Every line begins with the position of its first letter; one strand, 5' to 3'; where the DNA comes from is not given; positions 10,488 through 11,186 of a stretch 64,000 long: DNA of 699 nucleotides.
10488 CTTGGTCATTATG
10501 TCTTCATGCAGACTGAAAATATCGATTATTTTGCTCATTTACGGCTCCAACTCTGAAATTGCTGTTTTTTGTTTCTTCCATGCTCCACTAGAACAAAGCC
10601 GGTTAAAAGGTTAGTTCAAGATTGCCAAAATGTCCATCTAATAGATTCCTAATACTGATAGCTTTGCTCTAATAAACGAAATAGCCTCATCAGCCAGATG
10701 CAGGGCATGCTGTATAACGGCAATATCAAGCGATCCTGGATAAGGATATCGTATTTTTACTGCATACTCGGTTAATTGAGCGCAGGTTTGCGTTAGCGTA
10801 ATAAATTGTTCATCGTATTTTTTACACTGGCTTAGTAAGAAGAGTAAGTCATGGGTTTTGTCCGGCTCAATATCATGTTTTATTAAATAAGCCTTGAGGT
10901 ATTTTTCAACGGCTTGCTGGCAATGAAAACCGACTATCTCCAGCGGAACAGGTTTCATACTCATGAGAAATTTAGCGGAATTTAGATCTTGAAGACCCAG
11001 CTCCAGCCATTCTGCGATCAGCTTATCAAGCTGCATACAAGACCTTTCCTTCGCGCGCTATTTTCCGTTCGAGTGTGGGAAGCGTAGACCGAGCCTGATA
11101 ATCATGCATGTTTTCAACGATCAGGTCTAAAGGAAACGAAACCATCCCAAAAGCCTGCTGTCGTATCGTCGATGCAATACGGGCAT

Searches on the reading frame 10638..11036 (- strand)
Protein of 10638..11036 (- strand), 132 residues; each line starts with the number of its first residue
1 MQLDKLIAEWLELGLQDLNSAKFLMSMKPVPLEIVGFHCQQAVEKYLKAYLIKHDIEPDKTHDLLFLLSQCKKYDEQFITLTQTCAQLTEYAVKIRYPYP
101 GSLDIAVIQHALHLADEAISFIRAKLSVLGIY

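Call 22: search_protein_families(library=pfam, proteins=[window:10638-11036:-], max_evalue=0.001)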
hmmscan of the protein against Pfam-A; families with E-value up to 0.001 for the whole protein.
window:10638-11036:- (132 aa): 1 family
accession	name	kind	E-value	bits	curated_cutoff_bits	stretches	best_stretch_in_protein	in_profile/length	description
PF05168.19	HEPN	-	2.9e-23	82.7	22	1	8-122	2-114/117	HEPN domain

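Call 47: search_protein_families(library=padloc, proteins=[window:10638-11036:-], max_evalue=0.001)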
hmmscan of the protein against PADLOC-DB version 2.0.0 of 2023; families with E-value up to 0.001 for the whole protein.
window:10638-11036:- (132 aa): 0 families
